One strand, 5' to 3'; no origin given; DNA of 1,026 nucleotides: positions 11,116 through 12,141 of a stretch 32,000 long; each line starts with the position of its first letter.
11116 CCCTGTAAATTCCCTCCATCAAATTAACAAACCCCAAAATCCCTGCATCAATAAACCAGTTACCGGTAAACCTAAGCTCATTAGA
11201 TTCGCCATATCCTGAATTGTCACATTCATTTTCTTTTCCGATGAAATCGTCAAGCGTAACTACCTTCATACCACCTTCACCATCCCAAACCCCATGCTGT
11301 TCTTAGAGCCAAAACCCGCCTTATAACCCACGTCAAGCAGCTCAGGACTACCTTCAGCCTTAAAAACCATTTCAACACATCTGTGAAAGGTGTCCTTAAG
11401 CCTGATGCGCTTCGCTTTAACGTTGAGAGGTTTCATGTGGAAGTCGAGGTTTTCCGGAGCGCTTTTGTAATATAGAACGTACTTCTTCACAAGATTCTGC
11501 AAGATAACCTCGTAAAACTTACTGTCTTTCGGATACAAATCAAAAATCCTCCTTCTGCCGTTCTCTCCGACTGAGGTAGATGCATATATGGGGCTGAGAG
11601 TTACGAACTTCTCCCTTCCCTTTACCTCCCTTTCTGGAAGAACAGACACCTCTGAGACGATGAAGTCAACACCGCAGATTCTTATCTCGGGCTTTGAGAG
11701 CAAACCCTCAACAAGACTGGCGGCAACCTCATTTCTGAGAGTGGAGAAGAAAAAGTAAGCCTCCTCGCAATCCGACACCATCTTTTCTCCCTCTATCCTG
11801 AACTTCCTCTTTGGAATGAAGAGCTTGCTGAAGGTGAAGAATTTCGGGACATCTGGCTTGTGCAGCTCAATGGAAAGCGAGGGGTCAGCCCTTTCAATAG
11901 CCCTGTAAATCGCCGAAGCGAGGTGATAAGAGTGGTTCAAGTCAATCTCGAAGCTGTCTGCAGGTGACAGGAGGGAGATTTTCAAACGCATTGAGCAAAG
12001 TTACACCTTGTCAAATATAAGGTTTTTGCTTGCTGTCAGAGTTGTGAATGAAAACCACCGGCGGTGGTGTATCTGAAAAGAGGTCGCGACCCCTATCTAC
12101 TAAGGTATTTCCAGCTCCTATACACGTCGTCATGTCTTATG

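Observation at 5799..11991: Stand-alone type I Cas effector operon with no adaptation genes and no CRISPR array anywhere in the window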

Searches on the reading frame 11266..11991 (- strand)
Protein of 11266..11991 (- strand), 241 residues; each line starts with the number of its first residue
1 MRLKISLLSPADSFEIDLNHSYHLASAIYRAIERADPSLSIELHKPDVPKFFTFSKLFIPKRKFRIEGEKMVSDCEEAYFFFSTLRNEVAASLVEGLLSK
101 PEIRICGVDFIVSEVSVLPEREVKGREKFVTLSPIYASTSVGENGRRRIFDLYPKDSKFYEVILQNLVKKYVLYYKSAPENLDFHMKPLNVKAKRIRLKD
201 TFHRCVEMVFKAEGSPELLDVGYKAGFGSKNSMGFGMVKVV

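Call 5: search_protein_families(library=ncbifam, proteins=[window:11266-11991:-], max_evalue=0.01)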
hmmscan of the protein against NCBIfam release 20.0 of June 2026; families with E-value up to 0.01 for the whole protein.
window:11266-11991:- (241 aa): 1 family
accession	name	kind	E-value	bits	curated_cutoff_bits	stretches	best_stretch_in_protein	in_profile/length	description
TIGR01877.1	cas_cas6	equivalog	2.3e-52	178.4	58.65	1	42-239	1-200/200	CRISPR-associated endoribonuclease Cas6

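Call 6: search_protein_families(library=pfam, proteins=[window:11266-11991:-], max_evalue=0.01)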
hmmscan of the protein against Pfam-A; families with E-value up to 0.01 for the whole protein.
window:11266-11991:- (241 aa): 2 families
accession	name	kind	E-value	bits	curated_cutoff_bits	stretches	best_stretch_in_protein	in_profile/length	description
PF21350.2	Cas6_I-A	-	1.5e-45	154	27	1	15-115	1-100/101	CRISPR-associated protein Cas6, N-terminal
PF01881.21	Cas_Cas6_C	-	8.1e-35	120.8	23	1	119-240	2-125/125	CRISPR associated protein Cas6, C-terminal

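Call 11: search_protein_families(library=padloc, proteins=[window:11266-11991:-], max_evalue=0.1)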
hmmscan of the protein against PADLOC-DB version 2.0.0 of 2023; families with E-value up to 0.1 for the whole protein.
window:11266-11991:- (241 aa): 23 families
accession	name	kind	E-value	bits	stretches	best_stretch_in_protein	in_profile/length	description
PDLC01372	Cas6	-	1.2e-103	344.4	1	1-240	1-235/235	"CAS-I,CAS-II,CAS-III,CAS-IV,CAS-V,CAS-VI; crRNAmaturation"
PDLC01451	Cas6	-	9.8e-79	262.7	1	1-241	1-218/219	"CAS-I,CAS-II,CAS-III,CAS-IV,CAS-V,CAS-VI; crRNAmaturation"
PDLC01718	typeIV_Cas6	-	5.1e-71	237.5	1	1-240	1-239/262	Cas6_7_IV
PDLC01782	Cas6b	-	1.6e-61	206.3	1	1-241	1-234/235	-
PDLC00956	Cas6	-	6.1e-53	178.4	1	42-239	1-200/200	CRISPR-associated endoribonuclease Cas6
PDLC01265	Cas6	-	4.6e-41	139.6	1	49-239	1-179/179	"CAS-I,CAS-II,CAS-III,CAS-IV,CAS-V,CAS-VI; crRNAmaturation"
PDLC01609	Cas6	-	1.6e-38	130.5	1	96-240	1-137/137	"CAS-I,CAS-II,CAS-III,CAS-IV,CAS-V,CAS-VI; crRNAmaturation"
PDLC01783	Cas6b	-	6.6e-28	96.1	1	1-241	1-225/225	-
PDLC01789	Cas6b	-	2e-14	52.2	1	1-239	1-238/240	-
PDLC02098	Cas6_IIIa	-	3.3e-14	51.8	1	1-240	1-199/200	-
PDLC02103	Cas6b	-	2.6e-13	48.3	1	1-241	1-239/240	-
PDLC01786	Cas6b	-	8.2e-13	46.7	1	26-238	25-227/228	-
PDLC02101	Cas6b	-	7.1e-12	43.7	1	50-238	40-217/218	-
PDLC01466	Cas6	-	1.1e-06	26.5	1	34-240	24-219/223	"CAS-I,CAS-II,CAS-III,CAS-IV,CAS-V,CAS-VI; crRNAmaturation"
PDLC01785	Cas6b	-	1.8e-06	26.3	1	1-118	1-105/257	-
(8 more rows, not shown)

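Call 47: find_homologous_proteins(query=window:11266-11991:-, max_evalue=1e-30)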
Query window:11266-11991:- (241 aa): 296 proteins with E <= 1e-30 among 799 candidates; the best 120 are listed.
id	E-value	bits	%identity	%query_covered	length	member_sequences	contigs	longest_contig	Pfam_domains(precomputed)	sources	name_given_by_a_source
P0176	2.5e-153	526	99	100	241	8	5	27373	PF01881.22,PF21350.3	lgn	-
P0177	8.3e-128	443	81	100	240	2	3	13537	PF01881.22,PF21350.3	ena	-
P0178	2.3e-109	382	75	91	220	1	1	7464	PF01881.22,PF21350.3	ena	-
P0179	2.3e-103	363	67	100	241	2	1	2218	PF01881.22,PF21350.3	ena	-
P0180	2.2e-101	356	66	100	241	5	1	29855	PF01881.22,PF21350.3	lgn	-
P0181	8.3e-98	344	64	100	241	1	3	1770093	PF01881.22,PF21350.3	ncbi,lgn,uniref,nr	ncbi:CRISPR-associated endoribonuclease Cas6 [Geoglobus ahangari]|uniref:CRISPR-associated endoribon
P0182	1.8e-92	327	62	100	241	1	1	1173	PF01881.22,PF21350.3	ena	-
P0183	4.7e-92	326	60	100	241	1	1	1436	PF01881.22,PF21350.3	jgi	-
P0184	1.0e-90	321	60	100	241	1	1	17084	PF01881.22,PF21350.3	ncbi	-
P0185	1.2e-88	314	84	71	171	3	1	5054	PF01881.22,PF21350.3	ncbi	-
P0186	5.1e-88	312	61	100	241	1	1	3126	PF01881.22,PF21350.3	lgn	-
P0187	5.3e-88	312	62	100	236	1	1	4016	PF01881.22,PF21350.3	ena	-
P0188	1.6e-87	311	62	100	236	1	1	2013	PF01881.22,PF21350.3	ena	-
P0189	2.3e-86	307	59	100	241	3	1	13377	PF01881.22,PF21350.3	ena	-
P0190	2.9e-86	307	61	100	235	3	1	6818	PF01881.22,PF21350.3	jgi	-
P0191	4.1e-86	306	57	100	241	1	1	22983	PF01881.22,PF21350.3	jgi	-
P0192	2.4e-85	304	63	94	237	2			PF01881.22,PF21350.3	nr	nr:CRISPR-associated endoribonuclease Cas6 [Archaeoglobus neptunius]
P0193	2.5e-85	304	59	100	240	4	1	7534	PF01881.22,PF21350.3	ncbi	ncbi:MAG: CRISPR-associated endoribonuclease Cas6 [Petrotogales bacterium]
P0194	2.9e-85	303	60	100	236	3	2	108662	PF01881.22,PF21350.3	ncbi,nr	ncbi:MAG: CRISPR-associated endoribonuclease Cas6 [Archaeoglobales archaeon]|nr:CRISPR-associated en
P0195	6.0e-85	302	62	100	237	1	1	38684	PF01881.22,PF21350.3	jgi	jgi:CRISPR-associated endoribonuclease Cas6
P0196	6.3e-85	302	60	100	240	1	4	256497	PF01881.22,PF21350.3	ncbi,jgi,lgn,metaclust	jgi:CRISPR-associated endoribonuclease Cas6|metaclust:\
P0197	6.8e-85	302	60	100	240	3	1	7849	PF01881.22,PF21350.3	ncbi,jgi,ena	-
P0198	9.1e-85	302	61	100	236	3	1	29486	PF01881.22,PF21350.3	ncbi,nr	ncbi:MAG: CRISPR-associated endoribonuclease Cas6 [Archaeoglobaceae archaeon]|nr:CRISPR-associated e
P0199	1.2e-84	301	58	100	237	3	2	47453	PF01881.22,PF21350.3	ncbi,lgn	-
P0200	2.3e-84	300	60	100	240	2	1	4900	PF01881.22,PF21350.3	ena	-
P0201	6.9e-84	299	59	100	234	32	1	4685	PF01881.22,PF21350.3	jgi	-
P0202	4.0e-83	296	59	100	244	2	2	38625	PF01881.22,PF21350.3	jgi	-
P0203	4.1e-83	296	59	100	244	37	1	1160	PF01881.22,PF21350.3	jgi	jgi:CRISPR-associated endoribonuclease Cas6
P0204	7.0e-83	296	61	100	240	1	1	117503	PF01881.22,PF21350.3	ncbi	-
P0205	9.3e-83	295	59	100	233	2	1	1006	PF01881.22,PF21350.3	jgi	-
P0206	1.2e-82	295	58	100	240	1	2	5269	PF01881.22,PF21350.3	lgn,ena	-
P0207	1.9e-82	294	60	100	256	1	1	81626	PF01881.22,PF21350.3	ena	-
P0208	3.4e-82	293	57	100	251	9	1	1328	PF01881.22,PF21350.3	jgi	-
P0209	1.0e-81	292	59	100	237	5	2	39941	PF01881.22,PF21350.3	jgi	-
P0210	1.3e-81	291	57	100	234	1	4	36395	PF01881.22,PF21350.3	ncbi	ncbi:MAG: CRISPR-associated endoribonuclease Cas6 [Archaeoglobaceae archaeon]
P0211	1.6e-81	291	57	100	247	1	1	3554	PF01881.22,PF21350.3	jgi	jgi:CRISPR-associated endoribonuclease Cas6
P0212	1.9e-81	291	59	100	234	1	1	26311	PF01881.22,PF21350.3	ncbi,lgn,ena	-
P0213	2.6e-81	290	58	100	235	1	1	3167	PF01881.22,PF21350.3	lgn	-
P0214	2.9e-81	290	57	100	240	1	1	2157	PF01881.22,PF21350.3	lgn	-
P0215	2.9e-81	290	58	100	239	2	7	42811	PF01881.22,PF21350.3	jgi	jgi:CRISPR-associated endoribonuclease Cas6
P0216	3.3e-81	290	58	100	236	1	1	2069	PF01881.22,PF21350.3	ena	-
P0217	1.1e-80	288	57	98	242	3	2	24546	PF01881.22,PF21350.3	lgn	-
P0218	1.4e-80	288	58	100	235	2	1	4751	PF01881.22,PF21350.3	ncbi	-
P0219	1.5e-80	288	85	64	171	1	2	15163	PF01881.22,PF21350.3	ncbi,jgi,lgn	jgi:CRISPR-associated endoribonuclease Cas6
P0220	3.2e-80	287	57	100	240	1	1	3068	PF01881.22,PF21350.3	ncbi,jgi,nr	ncbi:MAG: CRISPR-associated endoribonuclease Cas6 [Archaeoglobus sp.]|nr:MAG: CRISPR-associated endo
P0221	4.6e-80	286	59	100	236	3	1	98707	PF01881.22,PF21350.3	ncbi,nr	ncbi:MAG: CRISPR-associated endoribonuclease Cas6 [Archaeoglobaceae archaeon]|nr:CRISPR-associated e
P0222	4.6e-80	286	57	100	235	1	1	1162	PF01881.22,PF21350.3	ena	-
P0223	5.5e-80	286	58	100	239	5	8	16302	PF01881.22,PF21350.3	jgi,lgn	jgi:CRISPR-associated endoribonuclease Cas6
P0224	6.9e-80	286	58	100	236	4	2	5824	PF01881.22,PF21350.3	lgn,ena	-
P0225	7.9e-80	286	57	100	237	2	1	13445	PF01881.22,PF21350.3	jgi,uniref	uniref:CRISPR-associated endoribonuclease Cas6 n=1 Tax=Archaeoglobus fulgidus TaxID=2234 RepID=A0A7J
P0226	1.7e-79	285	56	100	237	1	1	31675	PF01881.22,PF21350.3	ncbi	-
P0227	1.9e-79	284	58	100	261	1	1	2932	PF01881.22,PF21350.3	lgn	-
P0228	4.3e-79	283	57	100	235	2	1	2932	PF01881.22,PF21350.3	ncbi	-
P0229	4.5e-79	283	58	100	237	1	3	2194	PF01881.22,PF21350.3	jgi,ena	-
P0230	5.3e-79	283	54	100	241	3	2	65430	PF01881.22,PF21350.3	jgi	-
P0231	6.9e-79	283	56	100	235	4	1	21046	PF01881.22,PF21350.3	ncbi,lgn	-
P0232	1.2e-78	282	55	100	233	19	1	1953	PF01881.22,PF21350.3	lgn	-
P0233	1.2e-78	282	56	100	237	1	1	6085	PF01881.22,PF21350.3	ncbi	-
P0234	4.7e-78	280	56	100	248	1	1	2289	PF01881.22,PF21350.3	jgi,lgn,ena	-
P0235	8.3e-78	279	55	100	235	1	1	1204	PF01881.22,PF21350.3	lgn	-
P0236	8.5e-78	279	55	100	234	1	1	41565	PF01881.22,PF21350.3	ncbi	-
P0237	1.8e-77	278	55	100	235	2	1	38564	PF01881.22,PF21350.3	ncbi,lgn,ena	-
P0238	3.6e-77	277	56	100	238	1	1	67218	PF01881.22,PF21350.3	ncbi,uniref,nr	ncbi:CRISPR-associated endoribonuclease Cas6 [Archaeoglobus neptunius]|uniref:CRISPR-associated endo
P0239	7.0e-77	276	55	100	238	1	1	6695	PF01881.22,PF21350.3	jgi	-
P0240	1.3e-76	275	57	100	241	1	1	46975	PF01881.22,PF21350.3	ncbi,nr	ncbi:MAG: CRISPR-associated endoribonuclease Cas6 [Archaeoglobaceae archaeon]|nr:CRISPR-associated e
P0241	2.2e-76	274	55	100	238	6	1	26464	PF01881.22,PF21350.3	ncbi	-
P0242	2.3e-76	274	54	100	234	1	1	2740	PF01881.22,PF21350.3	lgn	-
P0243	2.3e-76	274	55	100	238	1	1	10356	PF01881.22,PF21350.3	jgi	-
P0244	4.0e-76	273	57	100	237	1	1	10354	PF01881.22,PF21350.3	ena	-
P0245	1.2e-75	272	54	100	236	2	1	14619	PF01881.22,PF21350.3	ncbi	-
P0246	1.8e-75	271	55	100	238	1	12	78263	PF01881.22,PF21350.3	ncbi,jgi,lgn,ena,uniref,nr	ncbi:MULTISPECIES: CRISPR-associated endoribonuclease Cas6 [unclassified Archaeoglobus]|jgi:CRISPR-a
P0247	5.6e-75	270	54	100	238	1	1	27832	PF01881.22,PF21350.3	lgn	-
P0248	5.8e-75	270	54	100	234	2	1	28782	PF01881.22,PF21350.3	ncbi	-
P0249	5.8e-75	270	56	100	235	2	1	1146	PF01881.22,PF21350.3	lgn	-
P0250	6.3e-75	270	55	100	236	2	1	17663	PF01881.22,PF21350.3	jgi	-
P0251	8.0e-75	269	55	94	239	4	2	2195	PF01881.22,PF21350.3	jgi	jgi:CRISPR-associated endoribonuclease Cas6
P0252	1.5e-74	268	54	94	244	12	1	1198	PF01881.22,PF21350.3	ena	-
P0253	5.3e-74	267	55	100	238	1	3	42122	PF01881.22,PF21350.3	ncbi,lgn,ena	ncbi:CRISPR-associated endoribonuclease Cas6 [Archaeoglobus sp.]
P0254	5.4e-74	267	54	100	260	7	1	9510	PF01881.22,PF21350.3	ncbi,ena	-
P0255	5.8e-74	266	54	100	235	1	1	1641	PF01881.22,PF21350.3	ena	-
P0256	6.4e-74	266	54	100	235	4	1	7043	PF01881.22,PF21350.3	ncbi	ncbi:MAG: CRISPR-associated endoribonuclease Cas6, partial [Archaeoglobales archaeon]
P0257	8.5e-74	266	54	100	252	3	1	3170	PF01881.22,PF21350.3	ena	-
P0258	6.0e-73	263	59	89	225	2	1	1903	PF01881.22,PF21350.3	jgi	-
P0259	8.0e-73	263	52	100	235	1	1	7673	PF01881.22,PF21350.3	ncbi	ncbi:CRISPR-associated endoribonuclease Cas6 [Archaeoglobus sp.]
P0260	1.4e-72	262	54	100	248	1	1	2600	PF01881.22,PF21350.3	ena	-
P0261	1.7e-72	262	54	93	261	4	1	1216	PF01881.22,PF21350.3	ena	-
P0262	2.7e-72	261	55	100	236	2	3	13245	PF01881.22,PF21350.3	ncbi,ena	-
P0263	8.2e-72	259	50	100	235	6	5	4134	PF01881.22,PF21350.3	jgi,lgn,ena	-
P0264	1.1e-71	259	53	100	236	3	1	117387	PF01881.22,PF21350.3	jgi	-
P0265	1.6e-71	258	55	94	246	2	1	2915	PF01881.22,PF21350.3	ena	-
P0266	3.5e-71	257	53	100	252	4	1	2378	PF01881.22,PF21350.3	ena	-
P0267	3.8e-71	257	58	89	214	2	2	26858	PF01881.22,PF21350.3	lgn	-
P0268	4.5e-71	257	56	100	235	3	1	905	PF01881.22,PF21350.3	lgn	-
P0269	5.8e-70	253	51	100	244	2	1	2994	PF01881.22,PF21350.3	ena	-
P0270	6.4e-70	253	51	100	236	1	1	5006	PF01881.22,PF21350.3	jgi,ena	-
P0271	6.8e-70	253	53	100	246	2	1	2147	PF01881.22,PF21350.3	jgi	-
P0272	9.1e-70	253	54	94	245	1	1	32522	PF01881.22,PF21350.3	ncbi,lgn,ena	-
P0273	2.4e-69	251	51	100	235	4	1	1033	PF01881.22,PF21350.3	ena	-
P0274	2.5e-69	251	51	100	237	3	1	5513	PF01881.22,PF21350.3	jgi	-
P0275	2.6e-69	251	57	89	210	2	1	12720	PF01881.22,PF21350.3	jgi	-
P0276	3.2e-69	251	52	100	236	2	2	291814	PF01881.22,PF21350.3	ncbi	-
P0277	4.0e-69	251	54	94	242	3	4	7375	PF01881.22,PF21350.3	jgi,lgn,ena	-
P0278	5.0e-69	250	52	100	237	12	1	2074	PF01881.22,PF21350.3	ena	-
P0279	6.4e-69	250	52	100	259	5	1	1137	PF01881.22,PF21350.3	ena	-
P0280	1.1e-68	249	52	100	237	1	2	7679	PF01881.22,PF21350.3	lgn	-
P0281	2.8e-68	248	53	94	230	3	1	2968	PF01881.22,PF21350.3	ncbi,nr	ncbi:MAG: CRISPR-associated endoribonuclease Cas6 [Thermoplasmata archaeon]|nr:MAG: CRISPR-associate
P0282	3.4e-68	248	52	100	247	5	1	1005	PF01881.22,PF21350.3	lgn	-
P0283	4.2e-67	244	53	93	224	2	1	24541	PF01881.22,PF21350.3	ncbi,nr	ncbi:MAG: CRISPR-associated endoribonuclease Cas6 [Archaeoglobi archaeon]|nr:CRISPR-associated endor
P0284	1.2e-66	242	51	100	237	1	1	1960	PF01881.22,PF21350.3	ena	-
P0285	1.8e-66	242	50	100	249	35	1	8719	PF01881.22,PF21350.3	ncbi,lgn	-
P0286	2.5e-64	235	50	100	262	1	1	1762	PF01881.22,PF21350.3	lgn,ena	-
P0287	1.2e-63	233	57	83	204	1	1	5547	PF01881.22,PF21350.3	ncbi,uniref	ncbi:MAG: CRISPR-associated endoribonuclease Cas6, partial [Pyrococcus sp.]|uniref:CRISPR-associated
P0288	1.8e-62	229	52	89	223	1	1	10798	PF01881.22,PF21350.3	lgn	-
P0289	3.5e-62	228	48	99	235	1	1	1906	PF01881.22,PF21350.3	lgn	-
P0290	5.0e-62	227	46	100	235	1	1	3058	PF01881.22,PF21350.3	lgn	-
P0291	8.5e-62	227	54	83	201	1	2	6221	PF01881.22,PF21350.3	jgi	-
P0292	1.9e-61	225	57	76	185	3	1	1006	PF01881.22,PF21350.3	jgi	jgi:CRISPR-associated endoribonuclease Cas6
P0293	3.0e-57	212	50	85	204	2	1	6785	PF01881.22,PF21350.3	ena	-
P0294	1.5e-56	209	53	84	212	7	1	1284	PF01881.22,PF21350.3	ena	-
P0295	4.7e-55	205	58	68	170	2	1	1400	PF01881.22,PF21350.3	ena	-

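Call 48: find_encoding_contigs(protein=P0177, flank=10000, max_places=1)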
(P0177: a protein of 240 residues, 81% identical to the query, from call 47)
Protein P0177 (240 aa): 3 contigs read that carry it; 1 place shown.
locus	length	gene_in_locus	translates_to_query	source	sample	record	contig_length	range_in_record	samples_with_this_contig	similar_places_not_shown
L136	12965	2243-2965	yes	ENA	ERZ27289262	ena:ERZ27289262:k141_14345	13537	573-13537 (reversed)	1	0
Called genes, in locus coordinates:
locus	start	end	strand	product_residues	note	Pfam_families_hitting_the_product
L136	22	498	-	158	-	-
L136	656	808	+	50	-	-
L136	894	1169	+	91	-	-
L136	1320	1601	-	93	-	-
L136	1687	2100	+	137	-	PF00892:EamA, PF03151:TPT (weak)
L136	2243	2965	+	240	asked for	PF21350:Cas6_I-A, PF01881:Cas_Cas6_C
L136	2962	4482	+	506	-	-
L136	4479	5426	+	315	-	PF01905:DevR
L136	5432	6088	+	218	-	PF09704:Cas_Cas5d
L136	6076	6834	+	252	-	-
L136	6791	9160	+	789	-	PF18019:Cas3_HD, PF00270:DEAD, PF04851:ResIII (weak), PF00271:Helicase_C (faint), PF22590:Cas3-like_C_2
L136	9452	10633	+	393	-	PF01970:TctA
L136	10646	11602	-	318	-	PF17125:Methyltr_RsmF_N, PF22458:RsmF-B_ferredox, PF01189:Methyltr_RsmB-F, PF01728:FtsJ (weak)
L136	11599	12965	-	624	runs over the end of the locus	PF05833:NFACT_N, PF05670:NFACT-R_1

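Call 49: find_encoding_contigs(protein=P0181, flank=10000, max_places=1)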
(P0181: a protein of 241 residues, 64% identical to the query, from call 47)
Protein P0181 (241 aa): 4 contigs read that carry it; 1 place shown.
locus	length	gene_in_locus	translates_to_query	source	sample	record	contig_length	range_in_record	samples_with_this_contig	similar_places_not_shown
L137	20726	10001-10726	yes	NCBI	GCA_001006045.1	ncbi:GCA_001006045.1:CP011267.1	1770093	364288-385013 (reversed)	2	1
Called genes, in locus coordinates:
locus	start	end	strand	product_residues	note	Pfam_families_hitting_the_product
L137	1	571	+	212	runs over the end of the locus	PF03379:CcmB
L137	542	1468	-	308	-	PF01073:3Beta_HSD, PF01370:Epimerase, PF02719:Polysacc_synt_2, PF04321:RmlD_sub_bind, PF05368:NmrA, PF13460:NAD_binding_10, PF16363:GDP_Man_Dehyd, PF07993:NAD_binding_4, +1 more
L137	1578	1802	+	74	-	PF01423:LSM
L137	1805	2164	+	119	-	PF13412:HTH_24, PF24034:DUF7343, PF01047:MarR, PF01325:Fe_dep_repress (faint), PF12802:MarR_2 (faint), PF04182:B-block_TFIIIC (weak)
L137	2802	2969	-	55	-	PF15919:HicB_lk_antitox (weak)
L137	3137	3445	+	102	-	-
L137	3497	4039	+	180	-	PF00857:Isochorismatase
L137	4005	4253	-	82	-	-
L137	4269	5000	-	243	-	-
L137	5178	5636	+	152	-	-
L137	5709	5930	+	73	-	PF02697:VAPB_antitox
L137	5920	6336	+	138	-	PF01850:PIN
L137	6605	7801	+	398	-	PF00909:Ammonium_transp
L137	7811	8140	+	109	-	PF00543:P-II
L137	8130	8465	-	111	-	PF01242:PTPS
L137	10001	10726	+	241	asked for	PF21350:Cas6_I-A, PF01881:Cas_Cas6_C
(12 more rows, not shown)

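Call 72: search_solved_structures(query=window:11266-11991:-, max_evalue=0.001)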
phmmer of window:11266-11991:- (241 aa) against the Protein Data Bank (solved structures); distinct sequences matched with E-value up to 0.001: 6.
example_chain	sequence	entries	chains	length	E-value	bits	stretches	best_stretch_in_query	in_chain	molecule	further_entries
5yi6_A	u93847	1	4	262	1.1e-46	162.4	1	4-238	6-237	CRISPR-associated endoribonuclease Cas6 1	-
3pkm_A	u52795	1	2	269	2.6e-44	154.6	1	13-240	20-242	CRISPR-associated endoribonuclease Cas6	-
3i4h_X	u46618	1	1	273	2.7e-44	154.6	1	13-240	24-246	endoribonuclease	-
3ufc_X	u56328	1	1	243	2.7e-35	125.1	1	1-241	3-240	Putative uncharacterized protein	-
3qjp_A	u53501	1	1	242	3.1e-31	111.8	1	1-241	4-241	Putative uncharacterized protein PH0350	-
3qjj_A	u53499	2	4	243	3.1e-31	111.8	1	1-241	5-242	Putative uncharacterized protein PH0350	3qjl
